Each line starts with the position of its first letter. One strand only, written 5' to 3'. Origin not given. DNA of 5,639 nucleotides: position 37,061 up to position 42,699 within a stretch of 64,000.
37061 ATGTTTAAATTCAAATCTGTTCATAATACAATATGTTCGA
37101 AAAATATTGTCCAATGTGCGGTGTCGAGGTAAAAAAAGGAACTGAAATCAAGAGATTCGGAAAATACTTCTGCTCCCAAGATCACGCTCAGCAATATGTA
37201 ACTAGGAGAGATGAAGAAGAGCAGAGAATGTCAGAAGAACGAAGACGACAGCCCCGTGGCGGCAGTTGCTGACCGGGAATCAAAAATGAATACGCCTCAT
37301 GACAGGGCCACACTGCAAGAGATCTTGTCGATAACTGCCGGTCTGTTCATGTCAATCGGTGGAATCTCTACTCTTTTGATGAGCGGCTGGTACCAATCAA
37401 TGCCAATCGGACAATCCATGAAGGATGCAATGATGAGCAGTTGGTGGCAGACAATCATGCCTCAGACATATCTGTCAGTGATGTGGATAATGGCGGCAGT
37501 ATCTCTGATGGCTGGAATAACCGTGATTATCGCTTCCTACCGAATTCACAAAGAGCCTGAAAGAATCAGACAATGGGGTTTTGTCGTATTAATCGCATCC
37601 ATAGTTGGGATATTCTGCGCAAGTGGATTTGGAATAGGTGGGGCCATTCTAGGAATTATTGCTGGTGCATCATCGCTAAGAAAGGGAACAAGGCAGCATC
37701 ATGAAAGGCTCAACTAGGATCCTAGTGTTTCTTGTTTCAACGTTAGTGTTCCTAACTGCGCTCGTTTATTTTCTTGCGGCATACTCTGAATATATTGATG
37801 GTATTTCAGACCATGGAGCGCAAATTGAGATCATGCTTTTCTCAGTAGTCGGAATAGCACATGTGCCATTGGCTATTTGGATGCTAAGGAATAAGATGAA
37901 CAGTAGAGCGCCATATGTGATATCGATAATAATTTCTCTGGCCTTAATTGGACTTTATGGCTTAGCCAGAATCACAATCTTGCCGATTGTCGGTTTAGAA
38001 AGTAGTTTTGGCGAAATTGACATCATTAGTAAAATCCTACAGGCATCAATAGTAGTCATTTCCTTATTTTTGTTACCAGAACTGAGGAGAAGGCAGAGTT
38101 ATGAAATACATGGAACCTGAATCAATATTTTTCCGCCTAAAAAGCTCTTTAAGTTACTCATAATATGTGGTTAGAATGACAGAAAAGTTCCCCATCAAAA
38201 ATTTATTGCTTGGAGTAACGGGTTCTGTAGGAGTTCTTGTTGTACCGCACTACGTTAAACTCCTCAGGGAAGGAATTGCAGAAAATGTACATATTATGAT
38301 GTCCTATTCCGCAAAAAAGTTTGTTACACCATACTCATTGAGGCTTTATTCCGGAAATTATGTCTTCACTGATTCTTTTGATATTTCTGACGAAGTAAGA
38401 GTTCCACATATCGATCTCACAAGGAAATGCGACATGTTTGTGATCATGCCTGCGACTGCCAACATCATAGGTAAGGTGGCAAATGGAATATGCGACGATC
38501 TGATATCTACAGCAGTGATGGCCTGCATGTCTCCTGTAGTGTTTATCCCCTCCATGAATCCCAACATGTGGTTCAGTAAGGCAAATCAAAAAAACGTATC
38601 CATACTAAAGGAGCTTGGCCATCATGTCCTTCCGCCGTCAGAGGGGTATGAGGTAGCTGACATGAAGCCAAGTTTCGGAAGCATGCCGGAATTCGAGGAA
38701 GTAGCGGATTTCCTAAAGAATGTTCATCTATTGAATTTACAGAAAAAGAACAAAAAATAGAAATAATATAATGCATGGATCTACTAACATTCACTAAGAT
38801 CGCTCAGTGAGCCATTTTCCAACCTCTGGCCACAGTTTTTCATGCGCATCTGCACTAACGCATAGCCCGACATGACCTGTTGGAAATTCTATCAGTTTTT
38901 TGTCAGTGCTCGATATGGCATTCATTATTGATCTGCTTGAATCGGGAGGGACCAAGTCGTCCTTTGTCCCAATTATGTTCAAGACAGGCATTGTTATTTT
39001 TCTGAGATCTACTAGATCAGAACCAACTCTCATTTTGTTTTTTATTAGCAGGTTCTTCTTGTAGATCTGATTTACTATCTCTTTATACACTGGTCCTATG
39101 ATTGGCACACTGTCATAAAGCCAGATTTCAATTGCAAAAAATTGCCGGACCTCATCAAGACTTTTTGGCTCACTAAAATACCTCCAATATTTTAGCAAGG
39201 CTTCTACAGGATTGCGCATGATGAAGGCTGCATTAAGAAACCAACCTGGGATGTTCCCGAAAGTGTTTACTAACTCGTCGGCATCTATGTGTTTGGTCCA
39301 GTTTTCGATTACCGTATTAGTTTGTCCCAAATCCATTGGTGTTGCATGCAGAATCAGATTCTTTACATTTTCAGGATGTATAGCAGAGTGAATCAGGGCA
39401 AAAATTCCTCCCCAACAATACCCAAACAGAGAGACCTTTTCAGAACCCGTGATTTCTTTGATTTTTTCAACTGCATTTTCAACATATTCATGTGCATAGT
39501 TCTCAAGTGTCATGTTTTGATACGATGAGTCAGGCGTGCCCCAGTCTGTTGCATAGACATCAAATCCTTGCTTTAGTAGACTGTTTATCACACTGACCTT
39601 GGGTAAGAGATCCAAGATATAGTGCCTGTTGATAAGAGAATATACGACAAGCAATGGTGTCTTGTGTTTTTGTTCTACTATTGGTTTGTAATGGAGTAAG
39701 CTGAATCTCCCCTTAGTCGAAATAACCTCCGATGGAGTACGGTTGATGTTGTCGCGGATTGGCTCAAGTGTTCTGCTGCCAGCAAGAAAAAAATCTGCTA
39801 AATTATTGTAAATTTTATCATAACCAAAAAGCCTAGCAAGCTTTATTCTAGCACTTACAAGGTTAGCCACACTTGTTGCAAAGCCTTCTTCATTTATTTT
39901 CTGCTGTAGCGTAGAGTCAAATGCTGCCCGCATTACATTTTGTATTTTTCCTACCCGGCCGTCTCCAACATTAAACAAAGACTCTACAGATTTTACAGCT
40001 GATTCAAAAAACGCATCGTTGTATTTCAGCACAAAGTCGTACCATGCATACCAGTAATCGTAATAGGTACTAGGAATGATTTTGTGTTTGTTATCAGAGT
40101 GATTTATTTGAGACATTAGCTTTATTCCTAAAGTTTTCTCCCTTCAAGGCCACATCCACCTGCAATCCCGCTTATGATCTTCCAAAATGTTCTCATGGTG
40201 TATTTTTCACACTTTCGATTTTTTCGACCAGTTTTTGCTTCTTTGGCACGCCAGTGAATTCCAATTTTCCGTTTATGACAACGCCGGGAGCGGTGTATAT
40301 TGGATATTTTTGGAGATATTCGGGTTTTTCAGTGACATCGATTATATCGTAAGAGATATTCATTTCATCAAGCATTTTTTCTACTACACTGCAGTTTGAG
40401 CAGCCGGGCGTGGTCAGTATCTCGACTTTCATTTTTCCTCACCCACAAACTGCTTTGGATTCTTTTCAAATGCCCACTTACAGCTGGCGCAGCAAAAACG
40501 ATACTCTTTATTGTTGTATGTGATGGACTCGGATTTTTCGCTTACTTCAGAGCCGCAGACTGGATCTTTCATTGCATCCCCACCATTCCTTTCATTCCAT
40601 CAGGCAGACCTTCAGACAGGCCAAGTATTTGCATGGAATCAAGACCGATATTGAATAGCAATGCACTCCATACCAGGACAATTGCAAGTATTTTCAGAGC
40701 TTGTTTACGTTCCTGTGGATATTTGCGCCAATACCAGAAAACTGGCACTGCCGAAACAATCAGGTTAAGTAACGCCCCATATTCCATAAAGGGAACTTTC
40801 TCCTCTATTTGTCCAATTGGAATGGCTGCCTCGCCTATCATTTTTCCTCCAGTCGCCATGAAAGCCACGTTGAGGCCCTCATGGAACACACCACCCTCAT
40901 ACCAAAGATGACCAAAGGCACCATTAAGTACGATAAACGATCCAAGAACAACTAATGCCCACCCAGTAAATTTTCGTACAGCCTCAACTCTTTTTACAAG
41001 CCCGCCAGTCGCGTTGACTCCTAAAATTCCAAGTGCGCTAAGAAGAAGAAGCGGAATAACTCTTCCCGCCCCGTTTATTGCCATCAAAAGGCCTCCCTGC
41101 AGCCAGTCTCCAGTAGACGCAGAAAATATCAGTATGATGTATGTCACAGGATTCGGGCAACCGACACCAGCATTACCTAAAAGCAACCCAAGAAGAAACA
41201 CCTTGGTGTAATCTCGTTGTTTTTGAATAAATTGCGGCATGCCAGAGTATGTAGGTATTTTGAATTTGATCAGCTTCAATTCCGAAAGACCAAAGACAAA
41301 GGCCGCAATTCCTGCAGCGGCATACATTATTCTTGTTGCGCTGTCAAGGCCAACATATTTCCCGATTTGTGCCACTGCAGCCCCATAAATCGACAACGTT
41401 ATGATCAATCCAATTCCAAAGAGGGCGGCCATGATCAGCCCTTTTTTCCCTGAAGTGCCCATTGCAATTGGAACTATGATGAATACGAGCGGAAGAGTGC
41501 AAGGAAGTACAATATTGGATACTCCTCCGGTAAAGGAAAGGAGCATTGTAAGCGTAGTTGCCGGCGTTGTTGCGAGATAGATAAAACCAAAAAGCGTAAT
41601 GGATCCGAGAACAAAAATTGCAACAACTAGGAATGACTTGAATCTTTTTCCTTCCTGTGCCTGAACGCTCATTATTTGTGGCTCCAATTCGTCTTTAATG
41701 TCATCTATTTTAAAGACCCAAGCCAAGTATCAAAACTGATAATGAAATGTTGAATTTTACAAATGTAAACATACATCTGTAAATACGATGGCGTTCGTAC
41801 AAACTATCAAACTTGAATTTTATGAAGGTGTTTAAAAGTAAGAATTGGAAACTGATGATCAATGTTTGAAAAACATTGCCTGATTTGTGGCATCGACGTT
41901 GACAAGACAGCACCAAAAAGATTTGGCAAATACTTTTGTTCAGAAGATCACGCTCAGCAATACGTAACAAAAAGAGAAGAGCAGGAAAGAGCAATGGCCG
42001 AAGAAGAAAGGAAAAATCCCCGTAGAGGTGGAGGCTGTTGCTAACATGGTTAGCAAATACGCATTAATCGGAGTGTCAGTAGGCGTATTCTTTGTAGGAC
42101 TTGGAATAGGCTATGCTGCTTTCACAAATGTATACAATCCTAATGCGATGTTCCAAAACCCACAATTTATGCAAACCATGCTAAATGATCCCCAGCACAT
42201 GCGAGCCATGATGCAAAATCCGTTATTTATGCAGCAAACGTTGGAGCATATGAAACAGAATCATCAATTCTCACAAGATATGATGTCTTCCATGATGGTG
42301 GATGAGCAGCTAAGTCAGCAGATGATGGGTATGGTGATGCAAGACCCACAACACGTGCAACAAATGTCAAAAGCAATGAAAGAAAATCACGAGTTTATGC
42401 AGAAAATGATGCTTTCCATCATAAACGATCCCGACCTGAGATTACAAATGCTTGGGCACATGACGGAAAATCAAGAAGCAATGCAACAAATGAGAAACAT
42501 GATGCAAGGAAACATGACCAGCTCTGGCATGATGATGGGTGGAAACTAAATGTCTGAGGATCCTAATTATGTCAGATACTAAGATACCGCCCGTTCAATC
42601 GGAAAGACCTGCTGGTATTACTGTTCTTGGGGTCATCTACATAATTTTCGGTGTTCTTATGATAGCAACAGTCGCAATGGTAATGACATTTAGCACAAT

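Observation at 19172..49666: Island-wide regulon: at least 15 copies of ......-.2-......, a CopY-box look-alike in an archaeon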

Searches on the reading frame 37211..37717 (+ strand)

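Call 11: search_protein_families(library=pfam, proteins=[window:37211-37717:+], max_evalue=0.01)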
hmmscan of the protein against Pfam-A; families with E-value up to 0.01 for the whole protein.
window:37211-37717:+ (168 aa): 5 families
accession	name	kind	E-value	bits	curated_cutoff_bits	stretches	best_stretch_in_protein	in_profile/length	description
PF13273.12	DUF4064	-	0.00013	22.6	32.1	1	38-136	7-102/102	Protein of unknown function (DUF4064)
PF01061.29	ABC2_membrane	-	0.0019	18.2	26.9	1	41-145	56-153/211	ABC-2 type transporter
PF03729.18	DUF308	-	0.0022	18.6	25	1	86-135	20-70/73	Short repeat of unknown function (DUF308)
PF01127.27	Sdh_cyt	-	0.0051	17.3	25.8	1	53-134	37-119/122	Succinate dehydrogenase/Fumarate reductase transmembrane subunit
PF12304.13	BCLP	-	0.0071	16.4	29.4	0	34-66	41-73/184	Beta-casein like protein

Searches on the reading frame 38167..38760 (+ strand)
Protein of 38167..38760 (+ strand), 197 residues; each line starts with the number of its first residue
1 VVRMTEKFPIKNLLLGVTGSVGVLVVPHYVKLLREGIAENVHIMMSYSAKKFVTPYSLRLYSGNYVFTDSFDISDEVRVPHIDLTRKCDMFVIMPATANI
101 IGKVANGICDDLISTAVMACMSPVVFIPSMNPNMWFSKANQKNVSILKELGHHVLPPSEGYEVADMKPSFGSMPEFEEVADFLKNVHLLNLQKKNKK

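Call 11: search_protein_families(library=pfam, proteins=[window:38167-38760:+], max_evalue=0.01)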
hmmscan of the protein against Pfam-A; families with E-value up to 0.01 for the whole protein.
window:38167-38760:+ (197 aa): 1 family
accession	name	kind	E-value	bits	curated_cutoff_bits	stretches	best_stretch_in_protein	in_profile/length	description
PF02441.25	Flavoprotein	-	4.4e-30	104.9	22.7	1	11-182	1-157/162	Flavoprotein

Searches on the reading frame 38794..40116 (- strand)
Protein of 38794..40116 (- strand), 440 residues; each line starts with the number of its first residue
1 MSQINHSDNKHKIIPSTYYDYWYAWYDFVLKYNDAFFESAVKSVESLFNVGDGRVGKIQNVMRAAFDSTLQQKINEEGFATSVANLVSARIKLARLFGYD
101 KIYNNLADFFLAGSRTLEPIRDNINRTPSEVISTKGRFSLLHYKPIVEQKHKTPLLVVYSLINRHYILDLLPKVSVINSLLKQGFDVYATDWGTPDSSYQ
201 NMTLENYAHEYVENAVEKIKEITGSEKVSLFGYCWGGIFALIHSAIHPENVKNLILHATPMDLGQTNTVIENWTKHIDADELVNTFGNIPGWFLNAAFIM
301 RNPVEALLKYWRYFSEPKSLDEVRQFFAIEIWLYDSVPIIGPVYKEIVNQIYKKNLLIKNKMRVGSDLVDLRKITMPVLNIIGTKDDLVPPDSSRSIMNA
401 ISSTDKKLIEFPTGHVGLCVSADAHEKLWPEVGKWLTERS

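Call 12: search_protein_families(library=pfam, proteins=[window:38794-40116:-], max_evalue=0.01)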
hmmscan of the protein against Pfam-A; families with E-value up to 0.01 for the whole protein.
window:38794-40116:- (440 aa): 10 families
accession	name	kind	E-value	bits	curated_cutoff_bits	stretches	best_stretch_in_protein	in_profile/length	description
PF00561.26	Abhydrolase_1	-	6.9e-22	78.7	25.8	1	173-417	18-240/245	alpha/beta hydrolase fold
PF12146.15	Hydrolase_4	-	4.8e-13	49.4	27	2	176-275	23-124/239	Serine aminopeptidase, S33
PF07167.19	PhaC_N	-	2.4e-11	44.1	23.7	1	120-178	113-171/173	Poly-beta-hydroxybutyrate polymerase (PhaC) N-terminus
PF01738.24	DLH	-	1.7e-06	28.3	21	1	210-252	79-122/217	Dienelactone hydrolase family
PF03959.19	FSH1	-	6.2e-06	26.5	21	1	371-416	156-200/211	Serine hydrolase (FSH1)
PF12697.13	Abhydrolase_6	-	1.4e-05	26.3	26.3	1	177-415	20-204/217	Alpha/beta hydrolase family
PF03583.20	LIP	-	4e-05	23.5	23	1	176-283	18-126/286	Secretory lipase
PF11339.14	DUF3141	-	6.5e-05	22.2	29.7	1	180-401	96-324/582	Protein of unknown function (DUF3141)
PF07819.20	PGAP1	-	0.00012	22.4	24.3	1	183-266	44-134/233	PGAP1-like alpha/beta domain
PF06850.17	PHB_depo_C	-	0.00094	19.1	27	1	290-437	46-200/203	PHB de-polymerase C-terminus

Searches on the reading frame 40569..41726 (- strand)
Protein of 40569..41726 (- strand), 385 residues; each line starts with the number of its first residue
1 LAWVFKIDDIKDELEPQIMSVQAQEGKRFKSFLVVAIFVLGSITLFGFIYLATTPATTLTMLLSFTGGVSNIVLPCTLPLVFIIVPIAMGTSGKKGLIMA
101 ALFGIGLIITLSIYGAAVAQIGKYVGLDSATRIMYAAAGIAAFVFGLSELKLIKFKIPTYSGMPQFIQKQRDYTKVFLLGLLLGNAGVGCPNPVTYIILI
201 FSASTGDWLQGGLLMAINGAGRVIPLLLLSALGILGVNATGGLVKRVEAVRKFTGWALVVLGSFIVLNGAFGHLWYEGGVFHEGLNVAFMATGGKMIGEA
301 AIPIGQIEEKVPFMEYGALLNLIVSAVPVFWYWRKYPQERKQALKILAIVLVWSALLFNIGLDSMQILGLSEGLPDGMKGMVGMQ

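Call 12: search_protein_families(library=pfam, proteins=[window:40569-41726:-], max_evalue=0.01)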
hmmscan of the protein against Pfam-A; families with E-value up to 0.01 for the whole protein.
window:40569-41726:- (385 aa): 2 families
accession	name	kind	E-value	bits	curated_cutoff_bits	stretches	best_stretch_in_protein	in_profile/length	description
PF02683.22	DsbD_TM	-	1e-09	38.5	27.1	1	59-250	3-202/219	Cytochrome C biogenesis protein transmembrane domain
PF13386.12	DsbD_2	-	9.4e-07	29.3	24.9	1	113-262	48-197/199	Cytochrome C biogenesis protein transmembrane region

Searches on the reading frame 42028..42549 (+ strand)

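Call 12: search_protein_families(library=pfam, proteins=[window:42028-42549:+], max_evalue=0.01)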
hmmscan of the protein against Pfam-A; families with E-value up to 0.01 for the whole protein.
window:42028-42549:+ (173 aa): 2 families
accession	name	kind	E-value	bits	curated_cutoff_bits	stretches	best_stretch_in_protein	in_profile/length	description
PF19560.4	DUF6082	-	0.00018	21.5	26.7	0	4-111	11-74/163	Family of unknown function (DUF6082)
PF17898.6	GerD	-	0.00046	20.6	29.5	1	96-164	21-85/114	Spore germination GerD central core domain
